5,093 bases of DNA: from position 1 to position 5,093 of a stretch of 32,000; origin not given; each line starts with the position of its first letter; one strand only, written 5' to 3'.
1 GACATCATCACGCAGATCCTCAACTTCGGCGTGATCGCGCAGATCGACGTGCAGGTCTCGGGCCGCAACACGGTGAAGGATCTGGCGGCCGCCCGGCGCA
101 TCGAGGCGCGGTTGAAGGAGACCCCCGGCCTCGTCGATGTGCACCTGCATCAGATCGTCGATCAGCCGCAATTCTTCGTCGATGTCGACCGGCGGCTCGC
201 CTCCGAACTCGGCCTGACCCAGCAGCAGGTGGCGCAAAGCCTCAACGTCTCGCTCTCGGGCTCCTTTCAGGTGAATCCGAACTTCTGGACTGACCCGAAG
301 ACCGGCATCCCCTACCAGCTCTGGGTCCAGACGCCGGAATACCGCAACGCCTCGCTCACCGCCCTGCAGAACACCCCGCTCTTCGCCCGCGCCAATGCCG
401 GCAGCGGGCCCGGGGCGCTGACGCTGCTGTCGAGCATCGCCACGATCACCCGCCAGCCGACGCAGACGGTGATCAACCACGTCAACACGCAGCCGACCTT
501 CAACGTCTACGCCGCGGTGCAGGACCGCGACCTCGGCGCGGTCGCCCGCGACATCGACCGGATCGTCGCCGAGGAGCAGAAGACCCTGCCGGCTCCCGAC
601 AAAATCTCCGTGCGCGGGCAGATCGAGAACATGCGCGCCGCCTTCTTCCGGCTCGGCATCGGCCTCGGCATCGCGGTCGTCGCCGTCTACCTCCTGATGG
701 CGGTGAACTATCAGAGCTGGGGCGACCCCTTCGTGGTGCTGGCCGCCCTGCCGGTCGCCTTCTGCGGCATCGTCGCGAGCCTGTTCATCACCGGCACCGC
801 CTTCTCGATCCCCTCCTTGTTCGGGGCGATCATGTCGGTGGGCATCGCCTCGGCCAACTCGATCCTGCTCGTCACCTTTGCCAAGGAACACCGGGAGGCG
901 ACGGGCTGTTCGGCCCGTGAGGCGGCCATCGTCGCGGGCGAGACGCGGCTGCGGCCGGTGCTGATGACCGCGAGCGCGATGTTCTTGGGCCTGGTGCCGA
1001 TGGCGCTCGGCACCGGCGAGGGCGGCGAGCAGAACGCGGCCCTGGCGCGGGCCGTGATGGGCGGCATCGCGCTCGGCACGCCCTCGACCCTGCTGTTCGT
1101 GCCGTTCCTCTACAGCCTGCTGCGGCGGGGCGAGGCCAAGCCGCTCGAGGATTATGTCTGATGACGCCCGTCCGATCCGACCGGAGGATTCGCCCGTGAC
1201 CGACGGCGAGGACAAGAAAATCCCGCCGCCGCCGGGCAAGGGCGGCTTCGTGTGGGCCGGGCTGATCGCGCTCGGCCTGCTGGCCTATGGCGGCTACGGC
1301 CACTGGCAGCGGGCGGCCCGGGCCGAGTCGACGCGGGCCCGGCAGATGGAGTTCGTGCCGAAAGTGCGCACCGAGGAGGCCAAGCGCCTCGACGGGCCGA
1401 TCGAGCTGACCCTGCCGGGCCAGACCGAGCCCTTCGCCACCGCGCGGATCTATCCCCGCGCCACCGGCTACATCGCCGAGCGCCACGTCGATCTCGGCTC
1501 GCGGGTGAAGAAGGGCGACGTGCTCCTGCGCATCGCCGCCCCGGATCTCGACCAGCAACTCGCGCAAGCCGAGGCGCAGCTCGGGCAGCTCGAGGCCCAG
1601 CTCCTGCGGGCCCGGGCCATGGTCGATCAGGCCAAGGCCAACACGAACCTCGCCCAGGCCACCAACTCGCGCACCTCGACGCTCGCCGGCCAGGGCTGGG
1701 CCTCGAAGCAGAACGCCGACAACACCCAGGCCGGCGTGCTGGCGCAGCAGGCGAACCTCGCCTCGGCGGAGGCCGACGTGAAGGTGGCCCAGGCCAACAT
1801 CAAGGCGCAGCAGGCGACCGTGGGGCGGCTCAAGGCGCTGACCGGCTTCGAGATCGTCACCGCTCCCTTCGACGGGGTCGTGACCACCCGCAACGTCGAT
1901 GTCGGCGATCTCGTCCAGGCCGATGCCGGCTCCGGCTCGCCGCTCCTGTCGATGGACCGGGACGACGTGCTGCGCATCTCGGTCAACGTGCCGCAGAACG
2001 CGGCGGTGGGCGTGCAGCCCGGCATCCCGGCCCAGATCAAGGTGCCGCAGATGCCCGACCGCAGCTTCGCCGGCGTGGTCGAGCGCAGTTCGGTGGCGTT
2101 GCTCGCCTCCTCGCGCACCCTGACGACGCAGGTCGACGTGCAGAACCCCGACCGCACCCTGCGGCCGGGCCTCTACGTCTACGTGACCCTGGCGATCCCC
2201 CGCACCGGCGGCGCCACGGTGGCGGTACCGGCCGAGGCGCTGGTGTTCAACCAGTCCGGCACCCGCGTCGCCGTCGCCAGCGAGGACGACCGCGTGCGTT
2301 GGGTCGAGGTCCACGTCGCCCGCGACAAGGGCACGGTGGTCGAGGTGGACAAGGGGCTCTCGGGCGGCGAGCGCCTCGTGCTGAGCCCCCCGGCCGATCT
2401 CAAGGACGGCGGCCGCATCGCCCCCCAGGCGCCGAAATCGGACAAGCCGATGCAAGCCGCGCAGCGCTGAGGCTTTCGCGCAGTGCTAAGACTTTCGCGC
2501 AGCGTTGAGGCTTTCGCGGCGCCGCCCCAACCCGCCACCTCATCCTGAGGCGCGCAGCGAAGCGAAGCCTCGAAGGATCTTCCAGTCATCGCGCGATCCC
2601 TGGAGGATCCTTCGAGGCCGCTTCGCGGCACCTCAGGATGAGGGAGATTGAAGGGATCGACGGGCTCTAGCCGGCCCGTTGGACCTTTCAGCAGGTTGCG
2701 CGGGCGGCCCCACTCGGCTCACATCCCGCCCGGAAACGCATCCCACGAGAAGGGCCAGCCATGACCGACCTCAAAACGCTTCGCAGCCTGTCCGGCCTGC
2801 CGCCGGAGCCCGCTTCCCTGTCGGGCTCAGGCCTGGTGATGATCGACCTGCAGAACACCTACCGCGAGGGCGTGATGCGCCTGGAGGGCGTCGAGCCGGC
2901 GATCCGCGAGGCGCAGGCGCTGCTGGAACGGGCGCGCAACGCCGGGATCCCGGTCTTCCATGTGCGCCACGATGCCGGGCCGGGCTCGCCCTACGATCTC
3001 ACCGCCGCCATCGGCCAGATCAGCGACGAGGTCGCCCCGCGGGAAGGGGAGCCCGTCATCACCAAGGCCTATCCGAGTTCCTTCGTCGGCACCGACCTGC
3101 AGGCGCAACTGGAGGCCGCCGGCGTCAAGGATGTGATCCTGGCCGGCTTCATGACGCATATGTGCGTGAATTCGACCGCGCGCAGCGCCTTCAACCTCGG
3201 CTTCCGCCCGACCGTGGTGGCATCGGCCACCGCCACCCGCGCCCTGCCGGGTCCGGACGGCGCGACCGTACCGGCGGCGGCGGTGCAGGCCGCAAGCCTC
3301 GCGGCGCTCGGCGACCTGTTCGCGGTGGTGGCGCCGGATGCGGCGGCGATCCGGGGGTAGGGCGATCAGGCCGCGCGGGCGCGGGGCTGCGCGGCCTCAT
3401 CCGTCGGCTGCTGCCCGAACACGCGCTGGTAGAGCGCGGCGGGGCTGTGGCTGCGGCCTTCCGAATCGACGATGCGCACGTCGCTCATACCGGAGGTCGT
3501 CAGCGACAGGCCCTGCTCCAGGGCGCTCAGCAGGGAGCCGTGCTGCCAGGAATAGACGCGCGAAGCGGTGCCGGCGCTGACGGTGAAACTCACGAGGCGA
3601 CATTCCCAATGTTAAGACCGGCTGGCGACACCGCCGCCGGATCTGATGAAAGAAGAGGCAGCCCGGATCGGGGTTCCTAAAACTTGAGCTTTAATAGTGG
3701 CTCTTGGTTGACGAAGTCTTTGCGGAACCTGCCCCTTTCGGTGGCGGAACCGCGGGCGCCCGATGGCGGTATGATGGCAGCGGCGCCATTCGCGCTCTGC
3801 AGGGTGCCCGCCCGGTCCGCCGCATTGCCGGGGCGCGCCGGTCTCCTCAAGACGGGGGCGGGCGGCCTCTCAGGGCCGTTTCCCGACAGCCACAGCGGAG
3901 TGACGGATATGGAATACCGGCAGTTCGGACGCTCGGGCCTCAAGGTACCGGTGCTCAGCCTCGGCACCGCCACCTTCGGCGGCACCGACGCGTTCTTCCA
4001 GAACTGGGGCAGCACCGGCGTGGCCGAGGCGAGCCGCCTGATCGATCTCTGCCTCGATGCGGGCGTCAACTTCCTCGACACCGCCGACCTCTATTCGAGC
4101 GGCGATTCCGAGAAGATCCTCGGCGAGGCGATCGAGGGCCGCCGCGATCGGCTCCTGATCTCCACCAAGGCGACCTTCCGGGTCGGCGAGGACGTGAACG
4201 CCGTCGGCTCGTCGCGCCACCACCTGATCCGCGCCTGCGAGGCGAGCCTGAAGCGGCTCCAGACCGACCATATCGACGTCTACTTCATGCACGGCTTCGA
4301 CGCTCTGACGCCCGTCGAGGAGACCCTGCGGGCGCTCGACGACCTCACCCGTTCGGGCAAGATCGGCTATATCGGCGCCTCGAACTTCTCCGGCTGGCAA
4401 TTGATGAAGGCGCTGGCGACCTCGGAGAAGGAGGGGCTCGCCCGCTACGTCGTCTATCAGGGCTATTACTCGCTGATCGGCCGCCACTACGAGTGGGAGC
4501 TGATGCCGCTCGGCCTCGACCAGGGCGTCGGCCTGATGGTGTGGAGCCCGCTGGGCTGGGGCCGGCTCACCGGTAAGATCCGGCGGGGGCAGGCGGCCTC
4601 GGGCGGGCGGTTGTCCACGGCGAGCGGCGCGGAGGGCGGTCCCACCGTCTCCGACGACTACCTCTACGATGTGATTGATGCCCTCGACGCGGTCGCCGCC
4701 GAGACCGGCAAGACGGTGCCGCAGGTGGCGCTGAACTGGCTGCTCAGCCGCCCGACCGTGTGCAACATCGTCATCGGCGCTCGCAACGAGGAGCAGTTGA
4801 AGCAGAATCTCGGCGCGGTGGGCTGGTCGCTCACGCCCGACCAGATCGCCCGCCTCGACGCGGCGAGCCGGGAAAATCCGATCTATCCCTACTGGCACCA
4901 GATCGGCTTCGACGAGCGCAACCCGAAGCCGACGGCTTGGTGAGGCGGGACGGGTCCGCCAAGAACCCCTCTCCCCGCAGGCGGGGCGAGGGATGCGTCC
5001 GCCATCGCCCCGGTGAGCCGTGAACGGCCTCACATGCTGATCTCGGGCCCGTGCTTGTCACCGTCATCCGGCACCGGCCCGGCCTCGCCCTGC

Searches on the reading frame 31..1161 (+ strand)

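Call 76: search_protein_families(library=pfam, proteins=[window:31-1161:+], max_evalue=0.0001)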
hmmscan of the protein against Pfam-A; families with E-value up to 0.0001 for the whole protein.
window:31-1161:+ (376 aa): 1 family
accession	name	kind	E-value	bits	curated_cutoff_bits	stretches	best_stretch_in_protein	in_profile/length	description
PF00873.25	ACR_tran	-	5.6e-72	243.3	28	1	6-364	674-1020/1021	AcrB/AcrD/AcrF family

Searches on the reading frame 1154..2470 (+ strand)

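Call 76: search_protein_families(library=pfam, proteins=[window:1154-2470:+], max_evalue=0.0001)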
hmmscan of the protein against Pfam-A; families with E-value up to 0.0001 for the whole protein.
window:1154-2470:+ (438 aa): 2 families
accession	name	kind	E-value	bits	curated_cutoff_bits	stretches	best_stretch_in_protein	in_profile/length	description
PF16576.10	HlyD_D23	-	3.4e-22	79.2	30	1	96-342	19-214/214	Barrel-sandwich domain of CusB or HlyD membrane-fusion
PF13437.12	HlyD_3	-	4e-13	50.5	22.2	1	235-339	2-106/106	HlyD family secretion protein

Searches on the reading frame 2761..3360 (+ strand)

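Call 76: search_protein_families(library=pfam, proteins=[window:2761-3360:+], max_evalue=0.0001)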
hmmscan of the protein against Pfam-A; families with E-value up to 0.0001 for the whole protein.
window:2761-3360:+ (199 aa): 1 family
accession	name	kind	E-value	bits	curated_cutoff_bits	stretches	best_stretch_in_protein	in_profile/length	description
PF00857.26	Isochorismatase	-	1e-35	123.8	27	1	24-162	2-153/175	Isochorismatase domain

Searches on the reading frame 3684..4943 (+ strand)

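Call 76: search_protein_families(library=pfam, proteins=[window:3684-4943:+], max_evalue=0.0001)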
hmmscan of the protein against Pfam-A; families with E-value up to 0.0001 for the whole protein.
window:3684-4943:+ (419 aa): 1 family
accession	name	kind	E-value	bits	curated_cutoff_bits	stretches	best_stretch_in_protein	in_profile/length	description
PF00248.27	Aldo_ket_red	-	2.1e-66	224.4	24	1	100-394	5-289/291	Aldo/keto reductase family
